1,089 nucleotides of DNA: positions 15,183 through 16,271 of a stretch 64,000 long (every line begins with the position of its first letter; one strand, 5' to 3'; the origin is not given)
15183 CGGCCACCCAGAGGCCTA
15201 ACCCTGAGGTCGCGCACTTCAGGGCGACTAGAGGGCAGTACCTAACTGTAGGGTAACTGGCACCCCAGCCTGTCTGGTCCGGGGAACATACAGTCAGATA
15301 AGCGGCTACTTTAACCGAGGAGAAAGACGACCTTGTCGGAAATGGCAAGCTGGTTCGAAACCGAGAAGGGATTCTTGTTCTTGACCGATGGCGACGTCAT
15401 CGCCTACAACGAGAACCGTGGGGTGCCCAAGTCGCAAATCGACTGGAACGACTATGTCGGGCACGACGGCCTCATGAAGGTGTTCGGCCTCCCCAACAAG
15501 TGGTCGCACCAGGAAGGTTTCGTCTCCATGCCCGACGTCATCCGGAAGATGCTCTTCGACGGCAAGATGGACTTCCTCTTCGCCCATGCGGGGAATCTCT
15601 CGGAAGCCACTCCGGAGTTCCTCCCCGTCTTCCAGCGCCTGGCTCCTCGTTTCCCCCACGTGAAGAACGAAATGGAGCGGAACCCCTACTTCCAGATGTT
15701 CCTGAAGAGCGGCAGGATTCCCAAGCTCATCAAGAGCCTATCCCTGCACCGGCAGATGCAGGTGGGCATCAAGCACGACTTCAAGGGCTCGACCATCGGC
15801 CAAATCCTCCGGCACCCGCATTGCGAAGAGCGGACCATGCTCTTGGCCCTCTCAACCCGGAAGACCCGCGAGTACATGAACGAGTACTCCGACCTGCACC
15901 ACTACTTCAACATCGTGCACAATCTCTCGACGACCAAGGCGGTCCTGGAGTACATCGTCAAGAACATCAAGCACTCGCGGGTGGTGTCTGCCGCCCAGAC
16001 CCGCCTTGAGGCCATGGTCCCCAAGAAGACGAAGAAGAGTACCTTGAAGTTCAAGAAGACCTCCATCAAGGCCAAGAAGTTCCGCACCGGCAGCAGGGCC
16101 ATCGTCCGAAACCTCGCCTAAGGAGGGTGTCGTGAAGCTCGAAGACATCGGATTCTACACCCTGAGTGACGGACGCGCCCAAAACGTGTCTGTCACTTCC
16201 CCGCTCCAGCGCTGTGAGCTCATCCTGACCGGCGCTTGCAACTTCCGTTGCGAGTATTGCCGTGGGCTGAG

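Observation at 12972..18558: Duplicated cassette: unknown paralog A paired with a HAD-like phosphatase in one copy and a MoaA/SPASM-like radical SAM enzyme in the other, followed by a second radical-SAM-like gene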

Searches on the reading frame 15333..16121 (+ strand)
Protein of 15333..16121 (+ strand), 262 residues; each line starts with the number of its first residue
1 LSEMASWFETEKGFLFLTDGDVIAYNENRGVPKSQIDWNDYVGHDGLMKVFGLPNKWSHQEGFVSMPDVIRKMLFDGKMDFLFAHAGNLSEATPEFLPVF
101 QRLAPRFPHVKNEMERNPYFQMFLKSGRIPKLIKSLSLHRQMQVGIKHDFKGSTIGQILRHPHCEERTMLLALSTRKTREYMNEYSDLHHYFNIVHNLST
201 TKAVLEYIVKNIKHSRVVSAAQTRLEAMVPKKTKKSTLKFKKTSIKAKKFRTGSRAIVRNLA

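Call 4: search_protein_families(library=pfam, proteins=[window:15333-16121:+], max_evalue=0.1)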
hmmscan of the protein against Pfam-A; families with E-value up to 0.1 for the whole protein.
window:15333-16121:+ (262 aa): 0 families

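Call 6: search_protein_families(library=phrogs, proteins=[window:15333-16121:+], max_evalue=0.01)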
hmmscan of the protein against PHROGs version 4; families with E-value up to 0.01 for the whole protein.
window:15333-16121:+ (262 aa): 0 families

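Call 8: search_dna_similar(query=window:15333-16121:+, collection=phages, mode=protein, max_rows=30, max_evalue=0.001)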
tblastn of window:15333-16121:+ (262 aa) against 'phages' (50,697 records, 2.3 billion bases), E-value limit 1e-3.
No match.

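Call 9: find_homologous_proteins(query=window:15333-16121:+, max_evalue=0.001)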
Query window:15333-16121:+ (262 aa): 18 proteins with E <= 0.001 among 332 candidates.
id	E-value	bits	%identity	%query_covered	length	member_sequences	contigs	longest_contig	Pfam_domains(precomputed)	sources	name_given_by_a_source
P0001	1.7e-172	589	100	99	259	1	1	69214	-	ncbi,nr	ncbi:Uncharacterised protein [uncultured archaeon]|nr:Uncharacterised protein [uncultured archaeon]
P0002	2.7e-76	274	51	98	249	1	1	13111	-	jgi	jgi:hypothetical protein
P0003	7.1e-72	260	50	97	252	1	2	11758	-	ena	-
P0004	1.1e-71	259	49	99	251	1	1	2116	-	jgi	jgi:hypothetical protein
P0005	5.0e-70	254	50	96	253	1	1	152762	-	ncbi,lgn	-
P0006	1.4e-69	252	48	98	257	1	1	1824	-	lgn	-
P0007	4.0e-69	251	49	94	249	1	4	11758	-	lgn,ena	-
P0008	5.6e-69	250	47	100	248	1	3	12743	-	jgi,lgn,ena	-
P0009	3.1e-67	245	48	91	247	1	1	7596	-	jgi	jgi:hypothetical protein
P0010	2.4e-66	242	50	99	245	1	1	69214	-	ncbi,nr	ncbi:Uncharacterised protein [uncultured archaeon]|nr:Uncharacterised protein [uncultured archaeon]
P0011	8.4e-65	237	46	94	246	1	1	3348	-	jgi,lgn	jgi:hypothetical protein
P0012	3.1e-63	232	47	100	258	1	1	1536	-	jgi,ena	-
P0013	4.4e-63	231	46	100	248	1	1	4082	-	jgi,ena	-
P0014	2.7e-61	225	47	94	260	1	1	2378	-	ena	-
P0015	2.8e-59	219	44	95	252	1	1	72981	-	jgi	jgi:hypothetical protein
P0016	4.2e-58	215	45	99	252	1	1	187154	-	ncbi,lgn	-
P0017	1.5e-50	190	41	100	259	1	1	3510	-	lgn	-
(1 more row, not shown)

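Call 10: find_encoding_contigs(protein=P0005, flank=10000, max_places=2)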
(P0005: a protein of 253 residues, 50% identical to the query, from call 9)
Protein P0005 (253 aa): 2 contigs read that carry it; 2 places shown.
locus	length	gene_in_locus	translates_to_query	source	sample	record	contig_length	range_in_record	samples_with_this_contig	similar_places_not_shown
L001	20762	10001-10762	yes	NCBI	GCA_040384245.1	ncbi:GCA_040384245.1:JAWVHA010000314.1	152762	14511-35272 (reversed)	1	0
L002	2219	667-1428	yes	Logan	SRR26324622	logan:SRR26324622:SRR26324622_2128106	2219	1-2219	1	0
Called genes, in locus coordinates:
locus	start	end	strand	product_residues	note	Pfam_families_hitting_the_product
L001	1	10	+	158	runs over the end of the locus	-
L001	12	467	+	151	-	-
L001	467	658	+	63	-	-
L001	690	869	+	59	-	-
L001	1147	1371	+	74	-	-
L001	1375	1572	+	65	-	-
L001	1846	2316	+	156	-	-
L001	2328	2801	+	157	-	-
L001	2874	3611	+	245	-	PF17338:GP88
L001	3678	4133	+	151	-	-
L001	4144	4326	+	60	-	-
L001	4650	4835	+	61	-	-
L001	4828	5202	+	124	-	PF26948:DUF8296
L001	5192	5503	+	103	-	-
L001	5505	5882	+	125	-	-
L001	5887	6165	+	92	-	-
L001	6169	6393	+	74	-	-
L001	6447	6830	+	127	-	PF26948:DUF8296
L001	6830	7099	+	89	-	-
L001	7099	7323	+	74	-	-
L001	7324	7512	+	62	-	-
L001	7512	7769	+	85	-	-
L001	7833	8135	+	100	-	-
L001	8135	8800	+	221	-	PF13393:tRNA-synt_His, PF00587:tRNA-synt_2b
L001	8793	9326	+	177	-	-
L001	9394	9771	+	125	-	PF21781:DUF6876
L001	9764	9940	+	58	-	-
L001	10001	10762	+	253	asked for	-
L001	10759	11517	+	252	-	-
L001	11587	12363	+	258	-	-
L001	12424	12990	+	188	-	-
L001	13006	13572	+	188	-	-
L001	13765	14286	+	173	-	-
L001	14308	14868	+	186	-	-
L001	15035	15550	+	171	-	-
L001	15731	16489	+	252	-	-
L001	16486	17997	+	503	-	PF18143:HAD_SAK_2 (faint)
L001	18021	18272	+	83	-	-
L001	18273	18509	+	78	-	-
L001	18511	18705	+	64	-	-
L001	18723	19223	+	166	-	-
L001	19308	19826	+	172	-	-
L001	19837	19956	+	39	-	-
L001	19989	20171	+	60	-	-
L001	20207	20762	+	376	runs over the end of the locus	-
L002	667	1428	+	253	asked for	-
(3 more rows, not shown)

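Call 11: find_encoding_contigs(protein=P0016, flank=10000, max_places=2)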
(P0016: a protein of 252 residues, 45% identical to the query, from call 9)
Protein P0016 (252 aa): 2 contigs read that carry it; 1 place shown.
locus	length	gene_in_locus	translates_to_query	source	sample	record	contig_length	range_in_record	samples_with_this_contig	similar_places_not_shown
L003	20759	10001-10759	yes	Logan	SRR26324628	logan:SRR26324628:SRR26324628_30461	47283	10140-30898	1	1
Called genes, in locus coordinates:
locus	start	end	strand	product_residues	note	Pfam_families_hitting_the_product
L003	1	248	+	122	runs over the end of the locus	-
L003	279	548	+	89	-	-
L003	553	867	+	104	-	-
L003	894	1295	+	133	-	-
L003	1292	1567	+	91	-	-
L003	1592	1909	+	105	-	-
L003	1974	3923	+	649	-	-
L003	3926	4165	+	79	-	-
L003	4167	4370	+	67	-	-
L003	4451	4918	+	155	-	-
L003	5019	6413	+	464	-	-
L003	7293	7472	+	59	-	-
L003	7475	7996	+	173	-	-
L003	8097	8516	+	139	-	PF08719:NADAR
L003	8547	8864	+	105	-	-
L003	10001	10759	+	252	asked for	-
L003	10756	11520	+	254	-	PF18143:HAD_SAK_2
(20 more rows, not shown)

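Call 12: find_encoding_contigs(protein=P0015, flank=10000, max_places=2)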
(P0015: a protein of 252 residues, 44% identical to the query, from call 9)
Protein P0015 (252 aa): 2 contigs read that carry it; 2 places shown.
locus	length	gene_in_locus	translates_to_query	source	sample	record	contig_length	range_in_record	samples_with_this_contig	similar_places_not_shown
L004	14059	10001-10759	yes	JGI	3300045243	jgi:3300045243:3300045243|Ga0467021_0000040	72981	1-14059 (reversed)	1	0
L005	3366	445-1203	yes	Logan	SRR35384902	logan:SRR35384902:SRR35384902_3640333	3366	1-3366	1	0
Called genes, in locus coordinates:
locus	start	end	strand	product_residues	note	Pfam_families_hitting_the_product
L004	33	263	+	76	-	-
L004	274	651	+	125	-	-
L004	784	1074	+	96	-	-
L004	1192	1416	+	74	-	-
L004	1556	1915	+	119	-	-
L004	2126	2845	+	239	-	PF17338:GP88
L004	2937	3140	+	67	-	-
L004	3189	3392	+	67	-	PF26894:Phage_T4_Y07C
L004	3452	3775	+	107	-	-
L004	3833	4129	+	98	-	-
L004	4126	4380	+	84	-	-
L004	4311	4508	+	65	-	-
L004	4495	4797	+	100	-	-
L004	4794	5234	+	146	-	-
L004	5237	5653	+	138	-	PF20274:cREC_REC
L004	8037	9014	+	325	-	PF18143:HAD_SAK_2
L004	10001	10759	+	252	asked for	-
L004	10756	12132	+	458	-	PF18143:HAD_SAK_2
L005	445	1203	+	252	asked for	-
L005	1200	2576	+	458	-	PF18143:HAD_SAK_2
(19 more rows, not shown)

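Call 21: search_protein_families(library=ncbifam, proteins=[window:15333-16121:+], max_evalue=0.01)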
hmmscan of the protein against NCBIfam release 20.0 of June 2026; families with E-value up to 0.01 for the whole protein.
window:15333-16121:+ (262 aa): 0 families

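Call 25: predict_structure(alignment_id=A3)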
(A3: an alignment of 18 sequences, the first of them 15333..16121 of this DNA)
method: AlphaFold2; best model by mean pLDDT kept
length: 262 residues; sequences in the alignment: 18
mean_pLDDT: 84.4   pTM: 0.74
mean pLDDT of the five models: 84.4, 84.2, 83.9, 83.2, 83.0
residues with pLDDT >= 90: 162; 70-90: 54; 50-70: 17; < 50: 29
segments of 3 or more residues with pLDDT < 50: 233-252, 254-262
pLDDT, mean of each block of 10 residues (from residue 1): 77 92 97 95 91 85 87 94 92 90 96 93 75 74 92 84 95 95 93 95 98 98 89 46 41 42 38
secondary structure, 60 per line:
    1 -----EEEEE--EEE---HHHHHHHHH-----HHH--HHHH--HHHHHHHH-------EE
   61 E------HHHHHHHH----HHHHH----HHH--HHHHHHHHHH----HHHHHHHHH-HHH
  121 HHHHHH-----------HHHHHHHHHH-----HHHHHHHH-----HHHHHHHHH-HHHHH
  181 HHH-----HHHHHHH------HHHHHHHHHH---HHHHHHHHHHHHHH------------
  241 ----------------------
elements in order: E6-10 E13-15 H19-27 H38-41 H44-51 E59-61 H68-75 H80-84 H94-103 H108-116 H118-126 H138-147 H153-160 H166-174 H176-183 H189-195 H202-211 H215-228

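Call 38: search_protein_representatives(alignment_id=A3)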
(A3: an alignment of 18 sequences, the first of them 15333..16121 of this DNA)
Query: 18 sequences, 249 profile positions. Proteins with E-value up to 0.001 (for the whole library): 35; up to 1e-10: 15; up to 1e-30: 7. The best 35 are listed.
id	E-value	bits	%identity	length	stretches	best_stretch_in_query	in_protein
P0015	1.6e-116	404.4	-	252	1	1-249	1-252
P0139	1.1e-102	359.0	-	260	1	2-249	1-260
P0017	9.9e-98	342.8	-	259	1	1-245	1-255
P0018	3.5e-87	308.2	-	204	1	48-248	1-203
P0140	4.3e-86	304.7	-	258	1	1-248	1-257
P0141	6.4e-59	215.7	-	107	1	1-107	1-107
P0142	6.4e-33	130.5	-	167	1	123-248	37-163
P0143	2.2e-16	76.3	-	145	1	1-130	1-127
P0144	3.3e-15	72.5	-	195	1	1-84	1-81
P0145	5.1e-13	65.3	-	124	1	1-105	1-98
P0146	6.0e-13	65.1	-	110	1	1-104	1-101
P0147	6.9e-12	61.6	-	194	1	13-115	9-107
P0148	1.3e-11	60.7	-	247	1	1-87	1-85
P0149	1.9e-11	60.2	-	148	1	1-117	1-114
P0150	4.4e-11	59.0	-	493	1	1-121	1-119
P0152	8.8e-10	54.7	-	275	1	1-106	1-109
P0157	3.2e-07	46.3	-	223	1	1-80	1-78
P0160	6.7e-06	42.0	-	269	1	1-103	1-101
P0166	1.3e-04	37.8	-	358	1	1-108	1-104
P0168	1.4e-04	37.7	-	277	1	3-88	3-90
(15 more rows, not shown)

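Call 39: search_protein_families(library=pfam, proteins=[P0143, P0144, P0147, P0148, P0150, P0152, P0157, P0160, P0166, P0168], max_evalue=0.01)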
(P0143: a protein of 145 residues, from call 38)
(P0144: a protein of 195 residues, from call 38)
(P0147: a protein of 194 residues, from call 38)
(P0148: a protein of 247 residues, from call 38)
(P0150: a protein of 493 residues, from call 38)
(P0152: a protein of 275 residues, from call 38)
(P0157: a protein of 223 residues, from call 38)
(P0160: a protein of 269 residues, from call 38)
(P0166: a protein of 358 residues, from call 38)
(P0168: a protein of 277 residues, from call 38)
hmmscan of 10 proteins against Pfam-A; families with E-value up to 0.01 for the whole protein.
P0143 (145 aa): 3 families
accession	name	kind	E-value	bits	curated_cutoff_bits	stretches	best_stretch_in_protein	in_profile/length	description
PF01816.23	LRV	-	0.00087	20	21.6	0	107-129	3-25/26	Leucine rich repeat variant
PF13646.12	HEAT_2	-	0.0024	18.6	27.7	0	90-113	30-53/88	HEAT repeats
PF25591.1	LRV_2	-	0.0029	18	27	1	109-144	4-38/61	Leucine Rich Repeat Variant domain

P0144 (195 aa): 1 family
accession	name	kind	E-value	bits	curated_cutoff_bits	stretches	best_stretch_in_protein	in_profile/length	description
PF07661.19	MORN_2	-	0.00018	21.8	29.6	0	142-163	1-22/22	MORN repeat variant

P0147 (194 aa): 0 families

P0148 (247 aa): 1 family
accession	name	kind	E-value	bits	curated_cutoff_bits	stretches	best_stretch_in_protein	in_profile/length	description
PF20530.3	DUF6745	-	4.7e-05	23.2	27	0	111-130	62-81/206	Domain of unknown function (DUF6745)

P0150 (493 aa): 9 families
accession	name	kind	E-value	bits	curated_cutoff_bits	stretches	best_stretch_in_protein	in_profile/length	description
PF01816.23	LRV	-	2e-46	153.6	21.6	5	316-339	3-26/26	Leucine rich repeat variant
PF25591.1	LRV_2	-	9.1e-25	86.9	27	3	189-231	5-46/61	Leucine Rich Repeat Variant domain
PF02985.28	HEAT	-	5.2e-12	45.3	23.5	0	252-270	5-22/31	HEAT repeat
PF01381.28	HTH_3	-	5.3e-11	42.8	23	1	377-429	1-52/55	Helix-turn-helix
PF13560.12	HTH_31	-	3.2e-07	31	27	1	378-433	7-62/64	Helix-turn-helix domain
PF13646.12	HEAT_2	-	1.1e-05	26.1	27.7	0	227-270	5-53/88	HEAT repeats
PF09280.16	XPC-binding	-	1.2e-05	25.3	26.4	0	108-130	13-35/57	XPC-binding domain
PF12844.13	HTH_19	-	0.00042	20.6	30.2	1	377-427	4-53/64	Helix-turn-helix domain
PF13744.12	HTH_37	-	0.0036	17.5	27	1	376-427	22-73/80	Helix-turn-helix domain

P0152 (275 aa): 0 families

P0157 (223 aa): 1 family
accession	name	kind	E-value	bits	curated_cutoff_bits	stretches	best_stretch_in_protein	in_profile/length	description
PF07661.19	MORN_2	-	1.1e-19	68.6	29.6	1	146-166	2-22/22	MORN repeat variant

P0160 (269 aa): 2 families
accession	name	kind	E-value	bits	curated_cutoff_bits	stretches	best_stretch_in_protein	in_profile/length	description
PF01816.23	LRV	-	2.7e-10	40.4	21.6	0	160-182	3-25/26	Leucine rich repeat variant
PF02985.28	HEAT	-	0.00013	22.3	23.5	0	174-192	4-22/31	HEAT repeat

P0166 (358 aa): 1 family
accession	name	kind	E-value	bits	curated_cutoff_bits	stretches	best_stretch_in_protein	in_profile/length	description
PF01816.23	LRV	-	0.0014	19.3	21.6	0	290-305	7-22/26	Leucine rich repeat variant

P0168 (277 aa): 0 families

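Call 45: find_related_loci(query=A3, collection=viral_contigs, flank=10000)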
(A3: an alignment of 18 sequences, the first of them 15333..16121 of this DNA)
Query A3 (262 aa) in viral_contigs; peptide patterns used: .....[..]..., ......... (x = any residue, [..] = any of these).
21 stretches matched a pattern; 1 encode a relative of the query (tblastn E <= 1e-3); 1 distinct loci.
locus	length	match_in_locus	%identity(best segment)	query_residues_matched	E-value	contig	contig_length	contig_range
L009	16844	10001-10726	48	1-249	4e-72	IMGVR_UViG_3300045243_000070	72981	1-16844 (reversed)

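Call 46: find_related_loci(query=A3, collection=metagenome_contigs, flank=10000)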
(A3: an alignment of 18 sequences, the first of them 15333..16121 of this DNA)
Query A3 (262 aa) in metagenome_contigs; peptide patterns used: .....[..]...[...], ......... (x = any residue, [..] = any of these).
81 stretches matched a pattern; 6 encode a relative of the query (tblastn E <= 1e-3); 6 distinct loci.
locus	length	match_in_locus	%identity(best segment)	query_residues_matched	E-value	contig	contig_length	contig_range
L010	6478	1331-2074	47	1-262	2e-78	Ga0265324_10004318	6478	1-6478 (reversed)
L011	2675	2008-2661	52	1-226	2e-77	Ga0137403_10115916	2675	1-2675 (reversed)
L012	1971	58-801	46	1-262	8e-77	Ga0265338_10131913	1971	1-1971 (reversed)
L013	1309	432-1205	47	1-262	1e-77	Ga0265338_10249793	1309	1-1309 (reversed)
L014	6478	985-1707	47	1-243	9e-70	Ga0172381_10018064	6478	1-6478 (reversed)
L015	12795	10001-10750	48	1-258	1e-68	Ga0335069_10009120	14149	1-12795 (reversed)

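Call 80: find_encoding_contigs(protein=P0150, flank=5000, max_places=2)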
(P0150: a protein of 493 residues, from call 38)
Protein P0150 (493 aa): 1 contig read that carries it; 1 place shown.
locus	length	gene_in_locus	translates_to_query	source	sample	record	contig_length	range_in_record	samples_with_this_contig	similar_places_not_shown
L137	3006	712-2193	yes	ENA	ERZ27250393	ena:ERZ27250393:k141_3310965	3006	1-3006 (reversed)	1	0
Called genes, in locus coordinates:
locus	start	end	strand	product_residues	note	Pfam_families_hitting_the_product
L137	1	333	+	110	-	?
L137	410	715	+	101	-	PF21779:DUF6874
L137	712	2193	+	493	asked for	PF02985:HEAT (faint), PF13646:HEAT_2 (faint), PF09280:XPC-binding (faint), PF25591:LRV_2 (faint), PF01816:LRV (weak), PF01381:HTH_3, PF13560:HTH_31 (weak)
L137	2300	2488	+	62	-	-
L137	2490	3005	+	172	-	?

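Call 81: fold_search(model_id=the predicted structure, library=viral)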
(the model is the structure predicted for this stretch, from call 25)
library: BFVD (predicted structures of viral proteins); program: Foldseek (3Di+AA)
matches with E <= 10: 124; with E <= 0.001: 0
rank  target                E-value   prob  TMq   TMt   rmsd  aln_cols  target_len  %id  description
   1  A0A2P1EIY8            3.2e-01  0.11  0.17  0.14  16.9       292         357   10  (no name in the UniProt tables at hand)
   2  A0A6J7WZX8            6.5e-01  0.87  0.23  0.49   5.3        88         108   14  Leucine rich repeat variant [uncultured Caudovirales phage]
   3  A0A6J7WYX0            6.9e-01  0.16  0.20  0.12  15.4       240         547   13  Leucine rich repeat variant [uncultured Caudovirales phage]
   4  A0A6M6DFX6            9.9e-01  0.08  0.18  0.10  19.2       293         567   12  (no name in the UniProt tables at hand)
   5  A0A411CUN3            1.0e+00  0.10  0.15  0.18  16.3       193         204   12  (no name in the UniProt tables at hand)
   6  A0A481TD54            1.3e+00  0.06  0.12  0.15  16.7       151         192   14  UL54 [Human herpesvirus 2]
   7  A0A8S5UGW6            1.3e+00  0.11  0.21  0.11  13.6       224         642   13  Uncharacterized protein [Myoviridae sp. ctshb19]
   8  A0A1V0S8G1            1.4e+00  0.08  0.16  0.09  14.7       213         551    9  Tetratricopeptide repeat protein [Catovirus CTV1]
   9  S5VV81                1.6e+00  0.12  0.16  0.19  12.1       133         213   18  Uncharacterized protein [Pseudomonas phage PaBG]
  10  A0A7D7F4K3            1.6e+00  0.23  0.22  0.36  14.2       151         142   18  (no name in the UniProt tables at hand)
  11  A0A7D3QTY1            1.7e+00  0.05  0.16  0.15  14.8       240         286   10  Soluble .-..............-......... factor [Fadolivirus FV1/VV64]
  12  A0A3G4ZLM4            1.7e+00  0.04  0.16  0.08  17.5       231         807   15  U-box domain protein [Terrestrivirus sp.]
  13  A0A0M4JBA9            1.7e+00  0.02  0.12  0.11  23.6       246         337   11  (no name in the UniProt tables at hand)
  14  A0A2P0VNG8            1.8e+00  0.09  0.24  0.11  13.7       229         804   13  Uncharacterized protein [Tetraselmis virus 1]
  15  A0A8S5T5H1            1.9e+00  0.30  0.20  0.38   6.9       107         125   13  Leucine rich repeat protein [Myoviridae sp. ctLIM9]
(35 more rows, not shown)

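Call 86: search_solved_structures(query=A3, max_evalue=1)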
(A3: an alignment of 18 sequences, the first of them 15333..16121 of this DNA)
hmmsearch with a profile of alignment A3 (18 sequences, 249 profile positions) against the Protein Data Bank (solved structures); distinct sequences matched with E-value up to 1: 0.

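Call 87: search_protein_families(library=padloc, proteins=[window:15333-16121:+], max_evalue=0.001)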
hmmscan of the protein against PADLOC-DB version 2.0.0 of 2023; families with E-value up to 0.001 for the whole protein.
window:15333-16121:+ (262 aa): 0 families

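Call 88: find_encoding_contigs(protein=P0002, flank=7000, max_places=1)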
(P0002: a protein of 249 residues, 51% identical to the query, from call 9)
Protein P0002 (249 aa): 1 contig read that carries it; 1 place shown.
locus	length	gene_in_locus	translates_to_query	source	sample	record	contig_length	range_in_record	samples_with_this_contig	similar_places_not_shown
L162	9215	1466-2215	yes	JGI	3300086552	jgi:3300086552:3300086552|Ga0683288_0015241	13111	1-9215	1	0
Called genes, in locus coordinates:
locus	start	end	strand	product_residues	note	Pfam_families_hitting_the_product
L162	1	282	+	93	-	?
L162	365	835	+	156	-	-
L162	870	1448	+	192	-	-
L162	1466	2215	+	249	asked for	-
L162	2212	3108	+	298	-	PF18143:HAD_SAK_2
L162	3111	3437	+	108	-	-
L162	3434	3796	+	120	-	PF10686:YAcAr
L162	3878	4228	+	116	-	-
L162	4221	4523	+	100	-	-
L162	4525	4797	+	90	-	-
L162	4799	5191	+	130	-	PF01503:PRA-PH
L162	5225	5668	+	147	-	-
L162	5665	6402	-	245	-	-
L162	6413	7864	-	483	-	PF18823:InPase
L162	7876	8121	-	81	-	-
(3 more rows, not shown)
